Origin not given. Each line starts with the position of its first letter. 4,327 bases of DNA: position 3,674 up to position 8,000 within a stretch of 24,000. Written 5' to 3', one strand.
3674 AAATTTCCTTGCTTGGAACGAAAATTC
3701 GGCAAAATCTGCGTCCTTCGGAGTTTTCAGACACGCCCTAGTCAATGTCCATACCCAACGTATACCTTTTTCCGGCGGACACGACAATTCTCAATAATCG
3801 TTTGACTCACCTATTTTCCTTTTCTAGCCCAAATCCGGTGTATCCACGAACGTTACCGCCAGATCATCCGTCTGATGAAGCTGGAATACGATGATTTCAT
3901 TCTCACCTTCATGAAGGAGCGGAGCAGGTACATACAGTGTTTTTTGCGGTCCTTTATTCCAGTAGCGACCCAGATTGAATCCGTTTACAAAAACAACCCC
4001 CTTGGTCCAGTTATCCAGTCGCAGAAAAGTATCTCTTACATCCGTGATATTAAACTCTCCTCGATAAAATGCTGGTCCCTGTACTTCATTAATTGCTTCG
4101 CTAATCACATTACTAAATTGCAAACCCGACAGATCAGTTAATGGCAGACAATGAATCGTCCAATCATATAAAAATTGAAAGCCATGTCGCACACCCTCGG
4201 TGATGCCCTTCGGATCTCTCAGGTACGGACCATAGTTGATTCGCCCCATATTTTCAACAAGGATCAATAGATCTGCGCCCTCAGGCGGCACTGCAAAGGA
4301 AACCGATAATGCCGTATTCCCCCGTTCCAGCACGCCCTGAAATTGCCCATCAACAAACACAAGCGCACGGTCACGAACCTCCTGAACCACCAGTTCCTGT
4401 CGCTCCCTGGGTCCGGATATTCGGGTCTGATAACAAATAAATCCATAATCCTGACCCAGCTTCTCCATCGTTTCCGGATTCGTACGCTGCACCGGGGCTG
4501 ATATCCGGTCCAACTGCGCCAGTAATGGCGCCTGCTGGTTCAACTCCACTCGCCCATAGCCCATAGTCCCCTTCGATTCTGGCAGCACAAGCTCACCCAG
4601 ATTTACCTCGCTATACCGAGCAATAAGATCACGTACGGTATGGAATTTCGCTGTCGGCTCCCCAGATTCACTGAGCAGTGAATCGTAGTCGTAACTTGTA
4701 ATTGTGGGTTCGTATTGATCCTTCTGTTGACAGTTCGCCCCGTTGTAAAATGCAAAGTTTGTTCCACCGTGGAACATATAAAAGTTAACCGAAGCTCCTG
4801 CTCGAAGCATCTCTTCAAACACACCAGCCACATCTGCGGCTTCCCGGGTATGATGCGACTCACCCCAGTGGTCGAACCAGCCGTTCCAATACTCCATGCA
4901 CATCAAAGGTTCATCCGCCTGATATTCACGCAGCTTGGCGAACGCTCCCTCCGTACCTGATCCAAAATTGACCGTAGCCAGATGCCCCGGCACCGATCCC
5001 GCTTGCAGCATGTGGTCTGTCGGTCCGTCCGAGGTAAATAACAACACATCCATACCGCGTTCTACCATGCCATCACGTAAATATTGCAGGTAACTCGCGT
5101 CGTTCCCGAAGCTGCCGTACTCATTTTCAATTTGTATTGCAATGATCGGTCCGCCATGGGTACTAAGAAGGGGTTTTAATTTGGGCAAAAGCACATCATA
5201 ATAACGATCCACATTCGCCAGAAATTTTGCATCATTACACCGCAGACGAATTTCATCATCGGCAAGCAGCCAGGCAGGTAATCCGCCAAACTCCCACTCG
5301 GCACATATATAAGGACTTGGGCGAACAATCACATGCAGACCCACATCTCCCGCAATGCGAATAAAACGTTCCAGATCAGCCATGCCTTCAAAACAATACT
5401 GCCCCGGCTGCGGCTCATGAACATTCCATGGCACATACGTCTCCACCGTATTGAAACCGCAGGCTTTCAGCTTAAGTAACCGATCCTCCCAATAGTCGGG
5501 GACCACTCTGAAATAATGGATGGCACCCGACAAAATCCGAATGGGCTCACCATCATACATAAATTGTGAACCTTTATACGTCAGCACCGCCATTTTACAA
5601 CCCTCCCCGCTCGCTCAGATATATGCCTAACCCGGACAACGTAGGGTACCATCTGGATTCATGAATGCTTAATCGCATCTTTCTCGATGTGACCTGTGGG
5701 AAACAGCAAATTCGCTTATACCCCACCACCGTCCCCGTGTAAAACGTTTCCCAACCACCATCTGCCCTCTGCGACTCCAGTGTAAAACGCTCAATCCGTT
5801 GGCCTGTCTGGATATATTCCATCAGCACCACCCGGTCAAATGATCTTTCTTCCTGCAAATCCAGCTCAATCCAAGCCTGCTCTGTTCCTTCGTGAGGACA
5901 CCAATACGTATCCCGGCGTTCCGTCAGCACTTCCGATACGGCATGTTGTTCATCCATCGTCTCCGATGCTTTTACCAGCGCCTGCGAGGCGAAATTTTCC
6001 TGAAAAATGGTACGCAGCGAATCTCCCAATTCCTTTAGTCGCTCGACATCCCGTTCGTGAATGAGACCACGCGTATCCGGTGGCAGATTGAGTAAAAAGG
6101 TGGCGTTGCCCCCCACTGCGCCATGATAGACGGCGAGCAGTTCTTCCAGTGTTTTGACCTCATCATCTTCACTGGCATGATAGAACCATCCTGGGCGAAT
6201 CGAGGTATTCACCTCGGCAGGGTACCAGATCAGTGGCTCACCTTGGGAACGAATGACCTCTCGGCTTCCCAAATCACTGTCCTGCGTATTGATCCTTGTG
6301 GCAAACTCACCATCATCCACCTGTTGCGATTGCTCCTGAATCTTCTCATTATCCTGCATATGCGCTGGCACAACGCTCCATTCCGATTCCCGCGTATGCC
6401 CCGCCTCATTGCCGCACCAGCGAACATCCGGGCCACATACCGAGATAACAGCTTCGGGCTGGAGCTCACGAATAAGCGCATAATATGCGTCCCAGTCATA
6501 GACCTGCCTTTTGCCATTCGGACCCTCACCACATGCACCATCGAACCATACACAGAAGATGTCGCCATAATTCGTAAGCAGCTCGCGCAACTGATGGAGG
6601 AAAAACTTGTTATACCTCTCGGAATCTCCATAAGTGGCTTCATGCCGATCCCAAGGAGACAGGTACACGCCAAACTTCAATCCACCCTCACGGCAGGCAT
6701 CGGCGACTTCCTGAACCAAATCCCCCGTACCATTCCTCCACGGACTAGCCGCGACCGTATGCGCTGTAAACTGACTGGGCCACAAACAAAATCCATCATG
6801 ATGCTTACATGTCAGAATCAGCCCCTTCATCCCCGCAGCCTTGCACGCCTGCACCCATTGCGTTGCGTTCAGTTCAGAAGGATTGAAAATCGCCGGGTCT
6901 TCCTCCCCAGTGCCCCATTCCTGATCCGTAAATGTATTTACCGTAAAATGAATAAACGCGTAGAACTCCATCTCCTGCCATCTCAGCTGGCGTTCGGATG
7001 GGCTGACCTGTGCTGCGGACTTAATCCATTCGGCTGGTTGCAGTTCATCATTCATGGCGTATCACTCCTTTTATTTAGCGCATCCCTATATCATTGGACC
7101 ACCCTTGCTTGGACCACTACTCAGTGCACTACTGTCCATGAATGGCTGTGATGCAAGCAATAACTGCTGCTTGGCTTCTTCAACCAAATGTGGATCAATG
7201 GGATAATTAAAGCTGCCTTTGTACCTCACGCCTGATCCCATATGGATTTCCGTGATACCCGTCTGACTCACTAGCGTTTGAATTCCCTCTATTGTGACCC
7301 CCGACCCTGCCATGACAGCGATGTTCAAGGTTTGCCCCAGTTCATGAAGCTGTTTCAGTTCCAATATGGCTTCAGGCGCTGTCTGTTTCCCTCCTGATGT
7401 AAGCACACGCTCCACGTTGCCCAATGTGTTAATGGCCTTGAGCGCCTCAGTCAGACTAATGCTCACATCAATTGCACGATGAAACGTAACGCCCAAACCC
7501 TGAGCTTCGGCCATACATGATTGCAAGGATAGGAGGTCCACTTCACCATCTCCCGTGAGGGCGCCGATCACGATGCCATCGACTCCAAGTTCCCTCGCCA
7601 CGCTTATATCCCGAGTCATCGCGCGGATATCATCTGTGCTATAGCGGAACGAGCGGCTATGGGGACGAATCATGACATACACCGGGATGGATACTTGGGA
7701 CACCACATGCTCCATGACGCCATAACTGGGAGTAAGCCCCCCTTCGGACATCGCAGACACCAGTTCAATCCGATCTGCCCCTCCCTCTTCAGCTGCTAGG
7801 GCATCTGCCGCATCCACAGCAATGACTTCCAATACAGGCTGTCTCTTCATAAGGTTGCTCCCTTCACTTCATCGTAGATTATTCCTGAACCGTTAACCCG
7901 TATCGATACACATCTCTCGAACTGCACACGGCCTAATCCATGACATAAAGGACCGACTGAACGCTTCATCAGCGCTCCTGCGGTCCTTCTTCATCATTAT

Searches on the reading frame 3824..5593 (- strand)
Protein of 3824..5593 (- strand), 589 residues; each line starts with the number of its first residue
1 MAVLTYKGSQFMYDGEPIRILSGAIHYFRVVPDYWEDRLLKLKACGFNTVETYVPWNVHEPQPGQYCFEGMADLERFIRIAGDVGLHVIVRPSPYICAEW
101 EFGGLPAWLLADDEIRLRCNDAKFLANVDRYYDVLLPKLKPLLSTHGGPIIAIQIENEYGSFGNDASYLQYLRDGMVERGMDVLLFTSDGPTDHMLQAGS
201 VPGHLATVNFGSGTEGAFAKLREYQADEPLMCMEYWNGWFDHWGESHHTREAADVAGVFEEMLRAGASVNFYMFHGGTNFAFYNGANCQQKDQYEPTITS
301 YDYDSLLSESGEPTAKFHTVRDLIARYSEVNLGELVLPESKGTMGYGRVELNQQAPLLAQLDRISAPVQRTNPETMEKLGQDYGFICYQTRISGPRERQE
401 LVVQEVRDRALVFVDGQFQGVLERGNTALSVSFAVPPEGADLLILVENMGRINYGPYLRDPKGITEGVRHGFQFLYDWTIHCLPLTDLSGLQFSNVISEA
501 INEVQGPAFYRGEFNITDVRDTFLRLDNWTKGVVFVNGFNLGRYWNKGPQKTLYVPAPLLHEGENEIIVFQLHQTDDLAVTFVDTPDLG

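Call 9: search_protein_families(library=pfam, proteins=[window:3824-5593:-], max_evalue=0.01)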
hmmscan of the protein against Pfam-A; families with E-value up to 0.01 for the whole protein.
window:3824-5593:- (589 aa): 5 families
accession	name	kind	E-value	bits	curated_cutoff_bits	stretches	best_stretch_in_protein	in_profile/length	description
PF01301.25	Glyco_hydro_35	-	6.2e-123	410.9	27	1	10-326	1-318/319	Glycosyl hydrolases family 35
PF21317.3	BetaGal_ABD_1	-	1.1e-30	106.3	27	1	373-483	1-112/113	Beta-galactosidase, first all-beta domain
PF21467.3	BetaGal_gal-bd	-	8e-26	90.4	27.3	1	507-565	1-62/62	Beta-galactosidase, galactose-binding domain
PF13364.12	BetaGal_ABD2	-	6.4e-08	33.8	23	1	504-577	33-112/112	Beta-galactosidase second all-beta domain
PF02449.21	Glyco_hydro_42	-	5.5e-07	29.7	21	1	33-111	10-78/376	Beta-galactosidase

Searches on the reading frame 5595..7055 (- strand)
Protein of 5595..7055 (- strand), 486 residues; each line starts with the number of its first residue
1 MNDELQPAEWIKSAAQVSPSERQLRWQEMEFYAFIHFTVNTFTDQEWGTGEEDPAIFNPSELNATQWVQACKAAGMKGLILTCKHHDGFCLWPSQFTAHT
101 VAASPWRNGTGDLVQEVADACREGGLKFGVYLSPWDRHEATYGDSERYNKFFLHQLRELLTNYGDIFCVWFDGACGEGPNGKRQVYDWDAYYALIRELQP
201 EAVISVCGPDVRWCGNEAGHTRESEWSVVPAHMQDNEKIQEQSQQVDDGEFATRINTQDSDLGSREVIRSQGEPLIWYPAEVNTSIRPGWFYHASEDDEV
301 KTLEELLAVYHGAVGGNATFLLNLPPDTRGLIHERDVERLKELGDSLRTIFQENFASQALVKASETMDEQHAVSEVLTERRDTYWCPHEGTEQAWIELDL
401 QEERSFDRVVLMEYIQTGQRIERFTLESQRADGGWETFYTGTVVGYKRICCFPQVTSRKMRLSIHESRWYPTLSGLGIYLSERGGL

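Call 9: search_protein_families(library=pfam, proteins=[window:5595-7055:-], max_evalue=0.01)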
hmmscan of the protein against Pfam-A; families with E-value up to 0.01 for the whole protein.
window:5595-7055:- (486 aa): 3 families
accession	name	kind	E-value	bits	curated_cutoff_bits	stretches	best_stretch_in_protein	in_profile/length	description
PF01120.23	Alpha_L_fucos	-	2.5e-40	139.4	25.2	1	8-347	53-340/345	Alpha-L-fucosidase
PF22633.2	F5_F8_type_C_2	-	1.8e-10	41.7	27.8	1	381-462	7-91/91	NedA-like, galactose-binding domain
PF00754.31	F5_F8_type_C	-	5.4e-10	39.9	28.2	1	362-466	3-114/127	F5/8 type C domain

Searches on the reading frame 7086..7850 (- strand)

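Call 9: search_protein_families(library=pfam, proteins=[window:7086-7850:-], max_evalue=0.01)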
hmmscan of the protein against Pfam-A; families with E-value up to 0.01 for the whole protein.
window:7086-7850:- (254 aa): 2 families
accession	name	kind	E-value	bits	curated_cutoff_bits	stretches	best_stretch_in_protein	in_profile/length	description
PF03932.20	CutC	-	5.1e-58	196.3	23.3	1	8-205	4-199/202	CutC family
PF03437.21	BtpA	-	0.0083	16.1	30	0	144-224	171-246/254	BtpA family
